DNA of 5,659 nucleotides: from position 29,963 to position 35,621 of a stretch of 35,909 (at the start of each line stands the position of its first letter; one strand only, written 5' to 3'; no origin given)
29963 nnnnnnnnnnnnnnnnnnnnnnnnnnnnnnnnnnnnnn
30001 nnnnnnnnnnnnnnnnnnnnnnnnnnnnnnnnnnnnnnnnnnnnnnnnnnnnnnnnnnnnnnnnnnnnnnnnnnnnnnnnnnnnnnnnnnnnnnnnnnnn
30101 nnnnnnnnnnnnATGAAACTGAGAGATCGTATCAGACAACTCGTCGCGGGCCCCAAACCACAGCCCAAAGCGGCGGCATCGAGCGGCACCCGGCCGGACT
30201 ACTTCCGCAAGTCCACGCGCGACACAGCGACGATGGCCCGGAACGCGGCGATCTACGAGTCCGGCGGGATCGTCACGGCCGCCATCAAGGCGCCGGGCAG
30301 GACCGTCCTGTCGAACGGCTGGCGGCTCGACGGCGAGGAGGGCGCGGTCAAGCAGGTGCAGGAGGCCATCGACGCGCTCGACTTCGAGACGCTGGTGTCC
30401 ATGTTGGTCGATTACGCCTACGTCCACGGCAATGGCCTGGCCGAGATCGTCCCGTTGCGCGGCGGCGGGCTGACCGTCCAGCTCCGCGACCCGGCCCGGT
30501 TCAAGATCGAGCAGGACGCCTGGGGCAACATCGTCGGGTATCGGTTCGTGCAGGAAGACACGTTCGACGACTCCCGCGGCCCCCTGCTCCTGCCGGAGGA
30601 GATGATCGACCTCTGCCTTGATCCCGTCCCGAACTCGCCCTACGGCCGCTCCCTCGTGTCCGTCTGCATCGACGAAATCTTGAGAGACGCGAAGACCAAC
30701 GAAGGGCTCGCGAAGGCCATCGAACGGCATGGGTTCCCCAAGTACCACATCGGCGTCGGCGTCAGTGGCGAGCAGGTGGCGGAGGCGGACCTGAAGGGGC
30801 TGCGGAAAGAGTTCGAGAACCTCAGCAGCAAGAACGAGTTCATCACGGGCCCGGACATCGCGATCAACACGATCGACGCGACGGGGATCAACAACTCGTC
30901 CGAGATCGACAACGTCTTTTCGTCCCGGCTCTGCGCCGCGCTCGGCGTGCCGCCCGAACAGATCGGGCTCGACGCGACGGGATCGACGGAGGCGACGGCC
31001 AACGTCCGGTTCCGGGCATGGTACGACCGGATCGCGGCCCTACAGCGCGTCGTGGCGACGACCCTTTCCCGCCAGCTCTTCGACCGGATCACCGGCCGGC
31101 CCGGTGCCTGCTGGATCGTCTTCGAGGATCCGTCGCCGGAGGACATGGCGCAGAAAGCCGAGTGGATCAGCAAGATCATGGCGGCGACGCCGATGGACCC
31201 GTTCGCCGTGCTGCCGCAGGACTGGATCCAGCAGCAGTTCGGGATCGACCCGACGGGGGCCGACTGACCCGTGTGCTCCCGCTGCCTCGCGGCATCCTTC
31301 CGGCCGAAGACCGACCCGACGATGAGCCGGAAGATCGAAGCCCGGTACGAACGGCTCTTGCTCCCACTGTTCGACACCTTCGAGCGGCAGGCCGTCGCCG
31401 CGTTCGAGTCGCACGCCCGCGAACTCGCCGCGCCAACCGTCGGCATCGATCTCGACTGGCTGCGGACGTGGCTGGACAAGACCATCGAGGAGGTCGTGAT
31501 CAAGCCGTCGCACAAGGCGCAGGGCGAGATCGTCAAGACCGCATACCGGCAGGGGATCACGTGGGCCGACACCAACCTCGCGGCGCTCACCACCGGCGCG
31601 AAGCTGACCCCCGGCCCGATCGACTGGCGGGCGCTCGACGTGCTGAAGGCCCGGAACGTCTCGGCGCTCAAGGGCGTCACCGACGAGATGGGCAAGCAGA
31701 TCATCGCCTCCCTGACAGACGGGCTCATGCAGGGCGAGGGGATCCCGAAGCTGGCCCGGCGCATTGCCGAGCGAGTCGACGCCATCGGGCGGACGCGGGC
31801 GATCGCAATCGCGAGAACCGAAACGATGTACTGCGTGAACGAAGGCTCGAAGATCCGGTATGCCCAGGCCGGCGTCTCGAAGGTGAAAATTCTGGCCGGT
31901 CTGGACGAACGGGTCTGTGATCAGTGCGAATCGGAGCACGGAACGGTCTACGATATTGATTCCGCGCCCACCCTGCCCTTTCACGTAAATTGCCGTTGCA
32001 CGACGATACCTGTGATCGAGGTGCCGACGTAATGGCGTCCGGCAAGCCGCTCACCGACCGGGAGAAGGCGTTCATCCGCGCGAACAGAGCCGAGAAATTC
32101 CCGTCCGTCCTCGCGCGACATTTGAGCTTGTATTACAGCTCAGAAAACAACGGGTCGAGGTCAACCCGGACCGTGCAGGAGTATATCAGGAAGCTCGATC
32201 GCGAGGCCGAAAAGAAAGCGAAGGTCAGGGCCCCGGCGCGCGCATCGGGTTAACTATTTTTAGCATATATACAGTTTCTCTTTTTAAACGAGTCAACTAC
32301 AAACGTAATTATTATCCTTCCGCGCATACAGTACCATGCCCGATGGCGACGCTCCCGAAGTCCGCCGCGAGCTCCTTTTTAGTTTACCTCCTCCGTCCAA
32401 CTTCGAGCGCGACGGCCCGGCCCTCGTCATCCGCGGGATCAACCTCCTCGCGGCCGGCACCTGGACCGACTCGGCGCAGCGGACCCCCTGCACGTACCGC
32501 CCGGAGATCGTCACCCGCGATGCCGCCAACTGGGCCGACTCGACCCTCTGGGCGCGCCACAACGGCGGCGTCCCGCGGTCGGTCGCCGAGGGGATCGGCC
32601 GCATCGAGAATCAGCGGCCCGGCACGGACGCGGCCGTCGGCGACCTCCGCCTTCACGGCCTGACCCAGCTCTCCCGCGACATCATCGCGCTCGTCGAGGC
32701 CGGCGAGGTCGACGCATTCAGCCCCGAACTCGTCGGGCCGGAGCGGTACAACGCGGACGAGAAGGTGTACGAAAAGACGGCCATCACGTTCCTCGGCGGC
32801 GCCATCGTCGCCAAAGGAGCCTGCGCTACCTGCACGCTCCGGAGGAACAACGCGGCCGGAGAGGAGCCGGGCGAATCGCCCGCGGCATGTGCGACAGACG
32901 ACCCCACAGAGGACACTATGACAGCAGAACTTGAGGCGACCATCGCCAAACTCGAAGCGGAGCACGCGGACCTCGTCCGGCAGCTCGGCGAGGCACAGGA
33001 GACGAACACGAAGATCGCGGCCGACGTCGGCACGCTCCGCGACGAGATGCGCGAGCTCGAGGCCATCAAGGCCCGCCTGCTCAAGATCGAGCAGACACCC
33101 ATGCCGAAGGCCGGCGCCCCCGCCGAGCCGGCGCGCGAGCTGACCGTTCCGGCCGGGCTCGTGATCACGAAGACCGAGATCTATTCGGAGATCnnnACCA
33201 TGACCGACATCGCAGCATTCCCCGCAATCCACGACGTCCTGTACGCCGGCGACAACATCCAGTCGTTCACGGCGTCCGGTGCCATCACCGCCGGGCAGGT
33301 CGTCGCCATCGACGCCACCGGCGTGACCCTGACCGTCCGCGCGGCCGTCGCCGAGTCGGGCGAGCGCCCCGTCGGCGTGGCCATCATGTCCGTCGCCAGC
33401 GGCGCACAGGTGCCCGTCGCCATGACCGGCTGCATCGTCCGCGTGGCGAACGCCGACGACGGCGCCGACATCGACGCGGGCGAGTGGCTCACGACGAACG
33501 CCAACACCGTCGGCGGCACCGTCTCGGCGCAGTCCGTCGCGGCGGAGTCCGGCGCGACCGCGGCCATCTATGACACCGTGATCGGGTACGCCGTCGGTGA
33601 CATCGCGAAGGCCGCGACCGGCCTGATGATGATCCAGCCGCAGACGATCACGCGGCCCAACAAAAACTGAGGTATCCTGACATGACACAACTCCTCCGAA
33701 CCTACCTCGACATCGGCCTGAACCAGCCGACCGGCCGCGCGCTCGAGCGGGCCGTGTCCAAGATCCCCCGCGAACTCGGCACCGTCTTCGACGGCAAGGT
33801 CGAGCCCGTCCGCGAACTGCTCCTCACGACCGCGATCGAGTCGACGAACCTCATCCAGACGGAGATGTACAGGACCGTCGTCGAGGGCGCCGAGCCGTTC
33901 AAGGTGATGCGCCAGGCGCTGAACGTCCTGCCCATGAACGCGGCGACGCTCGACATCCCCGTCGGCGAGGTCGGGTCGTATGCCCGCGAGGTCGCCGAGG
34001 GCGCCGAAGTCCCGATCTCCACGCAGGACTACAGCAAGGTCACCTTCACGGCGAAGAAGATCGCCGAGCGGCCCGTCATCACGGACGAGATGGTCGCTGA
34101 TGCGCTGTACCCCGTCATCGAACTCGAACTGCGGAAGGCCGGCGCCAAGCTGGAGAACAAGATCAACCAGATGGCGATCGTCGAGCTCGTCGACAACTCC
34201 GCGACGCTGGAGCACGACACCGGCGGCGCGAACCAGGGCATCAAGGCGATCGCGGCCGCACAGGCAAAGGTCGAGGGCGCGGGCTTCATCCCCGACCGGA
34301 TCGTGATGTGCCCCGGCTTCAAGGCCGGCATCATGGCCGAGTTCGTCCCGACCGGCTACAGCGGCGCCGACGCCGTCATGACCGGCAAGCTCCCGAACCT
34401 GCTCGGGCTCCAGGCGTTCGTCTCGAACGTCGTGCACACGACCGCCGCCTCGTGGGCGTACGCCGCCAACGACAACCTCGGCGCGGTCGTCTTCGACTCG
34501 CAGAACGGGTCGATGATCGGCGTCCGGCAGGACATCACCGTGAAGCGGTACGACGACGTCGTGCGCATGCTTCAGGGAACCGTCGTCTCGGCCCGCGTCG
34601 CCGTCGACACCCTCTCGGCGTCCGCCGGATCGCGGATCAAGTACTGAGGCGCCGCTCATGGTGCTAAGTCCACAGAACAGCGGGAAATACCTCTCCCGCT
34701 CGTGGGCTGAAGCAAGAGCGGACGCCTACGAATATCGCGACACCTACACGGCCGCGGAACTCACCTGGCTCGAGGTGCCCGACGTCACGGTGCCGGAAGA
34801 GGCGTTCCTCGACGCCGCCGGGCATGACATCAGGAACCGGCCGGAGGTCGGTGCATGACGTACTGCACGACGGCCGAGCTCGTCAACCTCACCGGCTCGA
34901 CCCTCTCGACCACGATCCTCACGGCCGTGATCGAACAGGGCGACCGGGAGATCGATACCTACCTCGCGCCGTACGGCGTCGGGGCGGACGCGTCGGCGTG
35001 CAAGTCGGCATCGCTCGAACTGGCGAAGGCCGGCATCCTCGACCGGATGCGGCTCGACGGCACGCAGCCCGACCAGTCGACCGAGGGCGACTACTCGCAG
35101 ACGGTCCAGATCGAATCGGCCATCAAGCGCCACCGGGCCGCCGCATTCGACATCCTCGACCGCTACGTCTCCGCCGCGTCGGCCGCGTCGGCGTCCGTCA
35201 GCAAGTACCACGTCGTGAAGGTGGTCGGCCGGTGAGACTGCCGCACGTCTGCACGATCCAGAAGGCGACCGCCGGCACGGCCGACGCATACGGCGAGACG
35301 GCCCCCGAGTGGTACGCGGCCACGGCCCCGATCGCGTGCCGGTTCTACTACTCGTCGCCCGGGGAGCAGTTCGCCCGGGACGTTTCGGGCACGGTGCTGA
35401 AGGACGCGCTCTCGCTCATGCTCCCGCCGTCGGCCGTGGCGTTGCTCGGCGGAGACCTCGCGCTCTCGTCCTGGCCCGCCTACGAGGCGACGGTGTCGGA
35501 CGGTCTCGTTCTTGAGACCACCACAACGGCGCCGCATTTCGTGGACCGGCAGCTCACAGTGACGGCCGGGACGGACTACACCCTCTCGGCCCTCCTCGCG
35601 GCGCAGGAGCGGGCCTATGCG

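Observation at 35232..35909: Carbohydrate-binding-like domain inserted into the head-closure (neck) protein and shared with the tail fibre at nucleotide level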

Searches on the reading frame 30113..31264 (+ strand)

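Call 71: search_protein_families(library=pfam, max_evalue=0.001, proteins=[window:30113-31264:+])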
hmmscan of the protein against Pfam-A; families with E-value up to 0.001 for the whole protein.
window:30113-31264:+ (384 aa): 3 families
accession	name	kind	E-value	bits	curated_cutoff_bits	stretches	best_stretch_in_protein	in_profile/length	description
PF06074.18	Portal_Mu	-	3e-17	63.4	23.9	1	54-378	13-336/336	Portal protein of Mu bacteriophage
PF04860.17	Phage_portal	-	1.1e-10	41.6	39.1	1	93-359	53-309/321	Phage portal protein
PF06381.16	Phage_portal_3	-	4.9e-07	29.2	33.8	0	46-113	5-74/357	Phage portal protein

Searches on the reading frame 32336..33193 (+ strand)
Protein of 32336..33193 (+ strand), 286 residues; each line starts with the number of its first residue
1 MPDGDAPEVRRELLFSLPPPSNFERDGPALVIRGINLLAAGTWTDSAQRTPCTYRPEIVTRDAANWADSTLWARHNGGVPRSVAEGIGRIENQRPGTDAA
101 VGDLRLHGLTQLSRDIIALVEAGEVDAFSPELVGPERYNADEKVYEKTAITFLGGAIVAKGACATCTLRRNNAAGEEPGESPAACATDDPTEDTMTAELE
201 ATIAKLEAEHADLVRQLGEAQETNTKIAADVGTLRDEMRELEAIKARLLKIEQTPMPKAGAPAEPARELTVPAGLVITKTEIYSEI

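Call 71: search_protein_families(library=pfam, max_evalue=0.001, proteins=[window:32336-33193:+])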
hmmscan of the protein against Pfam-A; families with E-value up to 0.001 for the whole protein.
window:32336-33193:+ (286 aa): 1 family
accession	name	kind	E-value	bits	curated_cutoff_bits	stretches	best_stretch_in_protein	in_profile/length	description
PF14197.11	Cep57_CLD_2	-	0.00044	20.7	27.1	1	197-242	20-65/67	Centrosome localisation domain of PPC89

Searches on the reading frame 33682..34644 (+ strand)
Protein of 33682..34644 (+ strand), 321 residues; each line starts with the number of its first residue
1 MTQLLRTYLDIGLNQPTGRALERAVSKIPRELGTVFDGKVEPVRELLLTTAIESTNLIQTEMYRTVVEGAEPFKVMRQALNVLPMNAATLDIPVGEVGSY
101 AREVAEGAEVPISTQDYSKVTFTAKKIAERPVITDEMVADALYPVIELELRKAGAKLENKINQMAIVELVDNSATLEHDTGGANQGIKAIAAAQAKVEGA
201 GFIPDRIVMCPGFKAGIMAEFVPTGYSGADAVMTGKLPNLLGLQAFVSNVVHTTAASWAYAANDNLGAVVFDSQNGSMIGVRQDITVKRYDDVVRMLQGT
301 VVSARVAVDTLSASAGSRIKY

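Call 71: search_protein_families(library=pfam, max_evalue=0.001, proteins=[window:33682-34644:+])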
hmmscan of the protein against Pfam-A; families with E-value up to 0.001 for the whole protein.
window:33682-34644:+ (321 aa): 2 families
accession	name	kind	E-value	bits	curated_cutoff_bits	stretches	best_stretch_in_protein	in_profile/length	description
PF25209.1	Phage_capsid_4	-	1.1e-08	36.1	27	1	71-287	29-241/262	Phage capsid protein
PF05065.19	Phage_capsid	-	1.4e-07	31.6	24.2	1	56-153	3-105/280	Phage capsid family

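Call 72: find_related_loci(query=window:33682-34644:+, collection=genome_contigs, flank=6000)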
Query window:33682-34644:+ (321 aa) in genome_contigs; peptide patterns used: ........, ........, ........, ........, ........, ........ (x = any residue, [..] = any of these).
600 stretches matched a pattern (row limit reached: there are more); 1 encode a relative of the query (tblastn E <= 1e-3); 1 distinct loci.
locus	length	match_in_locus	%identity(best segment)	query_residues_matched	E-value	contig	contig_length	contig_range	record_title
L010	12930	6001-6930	37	22-321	4e-55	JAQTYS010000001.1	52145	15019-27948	MAG: Methanothrix sp. isolate STC_42 NODE_1303_length_52145_cov_16.988965_Sandtown_C, whole genome shotgun sequence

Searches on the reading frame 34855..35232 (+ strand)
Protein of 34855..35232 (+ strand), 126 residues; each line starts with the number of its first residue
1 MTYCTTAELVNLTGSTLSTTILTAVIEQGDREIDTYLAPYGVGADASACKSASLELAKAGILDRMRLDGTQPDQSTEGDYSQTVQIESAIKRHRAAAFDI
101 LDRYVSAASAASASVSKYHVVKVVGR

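Call 6: search_protein_families(library=pfam, max_evalue=1, proteins=[window:34855-35232:+])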
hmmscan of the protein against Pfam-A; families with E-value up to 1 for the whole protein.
window:34855-35232:+ (126 aa): 1 family
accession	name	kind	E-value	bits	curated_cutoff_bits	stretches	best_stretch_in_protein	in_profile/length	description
PF07030.17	Phage_Mu_Gp36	-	0.041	14.5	24.7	1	6-38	13-49/124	Bacteriophage Mu, Gp36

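Call 7: search_protein_families(library=phrogs, max_evalue=0.1, proteins=[window:34855-35232:+])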
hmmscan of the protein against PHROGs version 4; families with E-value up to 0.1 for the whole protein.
window:34855-35232:+ (126 aa): 0 families

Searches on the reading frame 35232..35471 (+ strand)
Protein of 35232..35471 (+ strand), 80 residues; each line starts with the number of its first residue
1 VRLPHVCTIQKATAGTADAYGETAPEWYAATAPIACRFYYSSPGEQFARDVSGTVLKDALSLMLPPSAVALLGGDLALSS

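Call 8: search_protein_families(library=pfam, max_evalue=10, proteins=[window:35232-35471:+])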
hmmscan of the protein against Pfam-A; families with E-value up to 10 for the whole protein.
seq(80 aa): 1 family
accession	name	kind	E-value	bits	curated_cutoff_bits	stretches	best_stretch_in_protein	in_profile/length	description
PF05521.18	Phage_HCP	-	0.02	15.9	25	1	2-48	5-49/106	Phage head completion protein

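Call 9: search_protein_families(library=phrogs, max_evalue=10, proteins=[window:35232-35471:+])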
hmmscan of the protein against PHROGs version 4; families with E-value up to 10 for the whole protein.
seq(80 aa): 0 families
